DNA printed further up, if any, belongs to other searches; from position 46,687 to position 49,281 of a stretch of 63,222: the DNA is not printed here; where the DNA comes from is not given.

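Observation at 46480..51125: Low-GC island with tandem DUF262 genes (DUF262-only plus DUF262+DUF1524): candidate two-gene modification-dependent restriction or defence module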

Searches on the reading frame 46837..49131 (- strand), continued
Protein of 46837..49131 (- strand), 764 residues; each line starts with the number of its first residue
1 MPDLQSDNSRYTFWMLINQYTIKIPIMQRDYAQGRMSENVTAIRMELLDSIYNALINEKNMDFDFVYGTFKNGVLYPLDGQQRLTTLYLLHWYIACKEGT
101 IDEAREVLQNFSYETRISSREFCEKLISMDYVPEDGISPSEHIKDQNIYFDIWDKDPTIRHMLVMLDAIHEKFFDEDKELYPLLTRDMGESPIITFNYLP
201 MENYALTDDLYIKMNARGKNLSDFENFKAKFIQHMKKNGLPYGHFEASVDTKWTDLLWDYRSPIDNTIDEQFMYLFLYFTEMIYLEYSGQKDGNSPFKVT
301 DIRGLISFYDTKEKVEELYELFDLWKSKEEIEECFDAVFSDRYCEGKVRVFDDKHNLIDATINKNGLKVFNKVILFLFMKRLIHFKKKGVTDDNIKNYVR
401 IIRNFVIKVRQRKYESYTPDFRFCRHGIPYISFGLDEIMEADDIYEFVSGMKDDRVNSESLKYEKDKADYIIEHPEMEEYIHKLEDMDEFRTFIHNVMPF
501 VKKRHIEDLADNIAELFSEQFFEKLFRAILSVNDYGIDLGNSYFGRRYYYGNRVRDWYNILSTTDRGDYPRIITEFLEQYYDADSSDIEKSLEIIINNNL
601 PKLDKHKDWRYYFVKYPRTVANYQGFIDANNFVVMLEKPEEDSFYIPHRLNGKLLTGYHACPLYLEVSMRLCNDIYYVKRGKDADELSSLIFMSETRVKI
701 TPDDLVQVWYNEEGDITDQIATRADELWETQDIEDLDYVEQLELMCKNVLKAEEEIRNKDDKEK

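Call 41: find_encoding_contigs(protein=P0007, flank=9000, max_places=3)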
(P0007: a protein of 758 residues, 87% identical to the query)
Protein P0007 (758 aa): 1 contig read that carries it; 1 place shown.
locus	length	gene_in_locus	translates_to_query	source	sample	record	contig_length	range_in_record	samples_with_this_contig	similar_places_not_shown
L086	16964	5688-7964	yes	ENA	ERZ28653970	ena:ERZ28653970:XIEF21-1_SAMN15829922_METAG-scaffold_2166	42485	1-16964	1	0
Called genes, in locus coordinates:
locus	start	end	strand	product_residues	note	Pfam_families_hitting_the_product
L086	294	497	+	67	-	PF08845:SymE_toxin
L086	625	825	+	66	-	PF12728:HTH_17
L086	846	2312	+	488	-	PF02976:MutH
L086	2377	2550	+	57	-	PF14207:DpnD-PcfM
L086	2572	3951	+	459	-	PF00145:DNA_methylase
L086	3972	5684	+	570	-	PF03235:GmrSD_N, PF07510:GmrSD_C (faint)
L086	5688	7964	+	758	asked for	PF03235:GmrSD_N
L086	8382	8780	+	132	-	PF01381:HTH_3 (weak)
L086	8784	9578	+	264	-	-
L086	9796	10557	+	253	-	PF01381:HTH_3 (weak)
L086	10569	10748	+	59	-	-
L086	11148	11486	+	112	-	PF08220:HTH_DeoR (weak), PF08279:HTH_11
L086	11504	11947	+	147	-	PF24963:DUF7768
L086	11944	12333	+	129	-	-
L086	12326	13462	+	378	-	PF10926:DUF2800, PF12705:PDDEXK_1 (weak)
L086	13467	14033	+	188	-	PF10991:Enc34_ssDNA-bd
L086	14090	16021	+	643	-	PF00476:DNA_pol_A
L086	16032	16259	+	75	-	-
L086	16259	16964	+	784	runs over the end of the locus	PF05272:VapE-like_dom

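Call 57: find_homologous_proteins(query=A4)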
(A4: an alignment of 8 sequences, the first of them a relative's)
Query A4 (8 sequences) (780 aa, profile of the alignment): 7974 proteins with E <= 0.001 among 8000 candidates; the best 120 are listed.
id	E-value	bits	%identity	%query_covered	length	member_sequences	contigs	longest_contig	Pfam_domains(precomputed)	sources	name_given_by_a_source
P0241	2.8e-240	818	37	39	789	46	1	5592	PF03235.20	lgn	-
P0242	5.3e-238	811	100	100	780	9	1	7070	PF03235.20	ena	-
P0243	8.8e-230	783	28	96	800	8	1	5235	PF03235.20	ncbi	-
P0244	1.8e-228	779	28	95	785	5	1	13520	PF03235.20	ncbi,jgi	jgi:hypothetical protein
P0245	1.9e-224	766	39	37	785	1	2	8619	PF03235.20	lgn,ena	-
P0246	4.3e-224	765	36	37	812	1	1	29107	PF03235.20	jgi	jgi:hypothetical protein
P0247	5.7e-223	761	37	37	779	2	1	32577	PF03235.20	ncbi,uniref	ncbi:DUF262 domain-containing protein [Thalassospira alkalitolerans]|uniref:DUF262 domain-containing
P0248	1.7e-222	759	38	37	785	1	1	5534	PF03235.20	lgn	-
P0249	1.3e-221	756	29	85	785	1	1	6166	PF03235.20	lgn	-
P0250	1.1e-220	753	38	37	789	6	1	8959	PF03235.20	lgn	-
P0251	5.1e-220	751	28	85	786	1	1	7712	PF03235.20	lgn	-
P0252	1.7e-217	743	42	36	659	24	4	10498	PF03235.20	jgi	-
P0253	7.4e-217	741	37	37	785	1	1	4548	PF03235.20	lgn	-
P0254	1.5e-216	740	38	37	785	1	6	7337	PF03235.20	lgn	-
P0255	2.0e-216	739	28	89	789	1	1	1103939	PF03235.20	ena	-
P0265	5.8e-198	678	35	45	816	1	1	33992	PF03235.20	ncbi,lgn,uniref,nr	ncbi:DUF262 domain-containing protein [Thiocystis violacea]|uniref:DUF262 domain-containing protein 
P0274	1.6e-188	647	41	37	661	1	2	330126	PF03235.20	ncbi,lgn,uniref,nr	ncbi:GmrSD restriction endonuclease domain-containing protein [Vibrio parahaemolyticus]|uniref:GmrSD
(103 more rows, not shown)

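Call 62: find_encoding_contigs(protein=P0274, flank=8000, max_places=2)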
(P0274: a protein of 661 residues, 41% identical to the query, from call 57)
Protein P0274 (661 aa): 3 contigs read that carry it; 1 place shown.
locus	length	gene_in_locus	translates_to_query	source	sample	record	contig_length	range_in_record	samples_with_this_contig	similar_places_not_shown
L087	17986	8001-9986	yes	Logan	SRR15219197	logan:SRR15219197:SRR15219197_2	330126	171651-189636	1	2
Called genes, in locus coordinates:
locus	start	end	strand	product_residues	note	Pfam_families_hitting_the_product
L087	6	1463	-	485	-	PF11840:DUF3360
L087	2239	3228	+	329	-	PF10137:CAP12-PCTIR_TIR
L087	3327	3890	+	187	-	-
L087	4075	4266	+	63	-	-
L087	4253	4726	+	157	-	-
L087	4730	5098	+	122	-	-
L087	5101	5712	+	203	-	-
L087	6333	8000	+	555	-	PF03235:GmrSD_N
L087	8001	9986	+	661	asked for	PF03235:GmrSD_N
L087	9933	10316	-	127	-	-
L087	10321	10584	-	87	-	-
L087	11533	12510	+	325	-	-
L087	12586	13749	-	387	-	PF05272:VapE-like_dom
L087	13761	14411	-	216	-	PF00004:AAA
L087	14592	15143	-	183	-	PF00239:Resolvase, PF18024:HTH_50 (weak), PF13384:HTH_23 (weak)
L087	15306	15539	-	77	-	-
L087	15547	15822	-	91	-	-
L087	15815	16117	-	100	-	-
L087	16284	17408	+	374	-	PF13505:OMP_b-brl, PF01389:OmpA_membrane, PF00691:OmpA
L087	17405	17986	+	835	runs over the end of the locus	PF02368:Big_2, PF21461:HL_N-beta (faint), PF23486:Ig_TMEM132_5th (faint), PF26182:Ig_NUP210_5th (faint), PF02368:Big_2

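Call 65: search_dna_similar(query=window:46837-49131:-, collection=plasmids, mode=protein, max_rows=30)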
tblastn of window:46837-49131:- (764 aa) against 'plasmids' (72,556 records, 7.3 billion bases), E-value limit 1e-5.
Records with a match: 18; places in all: 18; records where one place covers at least 80% of the query: 5.
Best place of each record, by identity: <60% 18.
By first word of the organism name: Rhodococcus 3; Paenarthrobacter 2; Bartonella 2; Entomospira 2; Bacillus 1; Hymenobacter 1; Paenisporosarcina 1; Chryseobacterium 1; Paraburkholderia 1; Peptoclostridium 1; and 3 more.
By predicted mobility (MOB-suite, as given by PLSDB): non-mobilizable 15; conjugative 3.
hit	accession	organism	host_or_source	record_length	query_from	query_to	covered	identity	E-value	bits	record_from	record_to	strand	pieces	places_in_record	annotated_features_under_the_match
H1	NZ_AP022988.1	Bacillus cereus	-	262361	10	741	96%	30.9%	9e-81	290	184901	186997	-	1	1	DUF262 domain-containing protein (x2)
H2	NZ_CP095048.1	Hymenobacter cellulosilyticus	single cell,air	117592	9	625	81%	33.8%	1e-97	339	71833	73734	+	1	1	DUF262 domain-containing protein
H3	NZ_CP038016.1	Paenisporosarcina antarctica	Antarctica: Sea off King George Island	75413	6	725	94%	28.4%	3e-62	235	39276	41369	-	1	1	DUF262 domain-containing protein (x2)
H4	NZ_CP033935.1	Chryseobacterium balustinum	fish,pure isolate,blood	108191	3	620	81%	32.6%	1e-72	266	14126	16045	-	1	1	DUF262 domain-containing protein (x2)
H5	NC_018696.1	Paraburkholderia phenoliruptrix BR3459a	Mimosa flocculosa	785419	22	645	82%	31.1%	3e-69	256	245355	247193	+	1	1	DUF262 domain-containing protein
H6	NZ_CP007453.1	Peptoclostridium acidaminophilum DSM 3953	black mud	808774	22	616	78%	31.7%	3e-64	241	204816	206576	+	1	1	DUF262 domain-containing protein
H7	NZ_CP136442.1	Paenarthrobacter sp. AT5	atrazine-producing pesticide factory ...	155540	22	617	75%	31.6%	1e-60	261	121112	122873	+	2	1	DUF262 domain-containing protein | hypothetical protein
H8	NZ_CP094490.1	Paenarthrobacter ureafaciens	soil,farmland soil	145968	22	486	61%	32.9%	1e-57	221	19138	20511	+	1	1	DUF262 domain-containing protein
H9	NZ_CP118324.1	Rhodococcus sp. DK176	pure culture,crude oil-contaminated soil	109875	21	486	61%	30.8%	1e-58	224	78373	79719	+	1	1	DUF262 domain-containing protein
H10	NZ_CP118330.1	Rhodococcus sp. DK17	-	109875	21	486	61%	30.8%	1e-58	224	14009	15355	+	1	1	DUF262 domain-containing protein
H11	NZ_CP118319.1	Rhodococcus sp. DK180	pure culture,crude oil-contaminated soil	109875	21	486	61%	30.8%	1e-58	224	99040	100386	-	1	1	DUF262 domain-containing protein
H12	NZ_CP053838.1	Aliarcobacter faecis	Cell culture,Human septic tank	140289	1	272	36%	44.6%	1e-54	212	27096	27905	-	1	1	DUF262 domain-containing protein (x2)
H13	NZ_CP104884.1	Bartonella sp. HY328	pure-culture,feces of bat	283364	8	293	37%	39.2%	1e-48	193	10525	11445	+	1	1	DUF262 domain-containing protein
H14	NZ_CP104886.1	Bartonella sp. HY329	pure-culture,feces of bat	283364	8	293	37%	39.2%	1e-48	193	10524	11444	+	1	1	DUF262 domain-containing protein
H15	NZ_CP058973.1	Pseudoalteromonas sp. JSTW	cell culture,marine sediment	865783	21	273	33%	41.5%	1e-48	193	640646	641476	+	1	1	DUF262 domain-containing protein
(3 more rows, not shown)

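Call 66: find_related_loci(query=A1, collection=viral_contigs, flank=6000)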
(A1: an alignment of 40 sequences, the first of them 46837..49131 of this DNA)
Query A1 (764 aa) in viral_contigs; peptide patterns used: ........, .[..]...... (x = any residue, [..] = any of these).
600 stretches matched a pattern (row limit reached: there are more); 39 encode a relative of the query (tblastn E <= 1e-3); 37 distinct loci.
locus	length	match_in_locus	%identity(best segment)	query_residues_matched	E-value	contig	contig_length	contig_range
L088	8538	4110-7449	33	22-617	6e-75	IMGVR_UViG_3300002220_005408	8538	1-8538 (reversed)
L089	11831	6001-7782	33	22-617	1e-71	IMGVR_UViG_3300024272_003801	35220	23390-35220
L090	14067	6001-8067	30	22-660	1e-67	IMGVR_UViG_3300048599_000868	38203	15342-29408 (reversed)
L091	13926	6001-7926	30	20-645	3e-66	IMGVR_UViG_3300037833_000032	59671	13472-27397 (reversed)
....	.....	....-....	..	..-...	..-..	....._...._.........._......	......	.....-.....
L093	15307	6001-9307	30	13-621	8e-65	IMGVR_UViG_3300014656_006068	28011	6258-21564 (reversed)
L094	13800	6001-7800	31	22-631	3e-65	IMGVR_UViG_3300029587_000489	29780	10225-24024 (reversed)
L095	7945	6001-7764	32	22-616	3e-65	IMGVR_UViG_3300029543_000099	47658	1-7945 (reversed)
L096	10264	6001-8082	31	22-711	7e-65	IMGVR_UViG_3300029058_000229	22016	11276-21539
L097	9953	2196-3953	33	22-616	2e-64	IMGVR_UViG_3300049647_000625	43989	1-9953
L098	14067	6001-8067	30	22-706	1e-60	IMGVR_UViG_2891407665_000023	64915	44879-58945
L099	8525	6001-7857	32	22-643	3e-60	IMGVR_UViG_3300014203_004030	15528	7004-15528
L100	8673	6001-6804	43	2-269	6e-58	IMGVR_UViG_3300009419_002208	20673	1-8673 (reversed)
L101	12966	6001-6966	39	6-296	2e-54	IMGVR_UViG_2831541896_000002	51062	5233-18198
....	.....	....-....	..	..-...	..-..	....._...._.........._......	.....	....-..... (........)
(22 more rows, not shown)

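Call 78: find_encoding_contigs(protein=P0265, flank=6000, max_places=2)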
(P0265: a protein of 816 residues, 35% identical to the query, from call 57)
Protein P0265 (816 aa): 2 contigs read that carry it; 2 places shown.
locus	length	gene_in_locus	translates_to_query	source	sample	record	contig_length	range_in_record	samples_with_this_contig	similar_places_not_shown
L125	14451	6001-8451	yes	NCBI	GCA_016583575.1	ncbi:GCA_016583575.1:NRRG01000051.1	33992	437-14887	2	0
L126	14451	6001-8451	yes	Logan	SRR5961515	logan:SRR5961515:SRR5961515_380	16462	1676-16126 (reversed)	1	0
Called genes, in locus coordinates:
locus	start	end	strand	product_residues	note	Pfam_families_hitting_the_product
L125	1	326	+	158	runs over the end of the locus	PF20935:DUF6847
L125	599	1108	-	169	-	-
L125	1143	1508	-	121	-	PF20274:cREC_REC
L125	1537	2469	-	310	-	PF00850:Hist_deacetyl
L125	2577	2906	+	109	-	-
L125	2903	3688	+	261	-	PF13672:PP2C_2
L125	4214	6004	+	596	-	PF03235:GmrSD_N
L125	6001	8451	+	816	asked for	PF03235:GmrSD_N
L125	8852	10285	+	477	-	PF12623:Hen1_L, PF13489:Methyltransf_23, PF08241:Methyltransf_11 (weak), PF08242:Methyltransf_12, PF13649:Methyltransf_25, PF13847:Methyltransf_31 (weak)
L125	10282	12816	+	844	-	PF13671:AAA_33, PF00149:Metallophos, PF16542:PNKP_ligase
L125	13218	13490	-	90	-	-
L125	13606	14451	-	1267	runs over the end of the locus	PF07916:TraG_N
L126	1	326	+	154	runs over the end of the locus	PF20935:DUF6847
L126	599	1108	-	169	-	-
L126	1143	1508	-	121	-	PF20274:cREC_REC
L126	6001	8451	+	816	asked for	PF03235:GmrSD_N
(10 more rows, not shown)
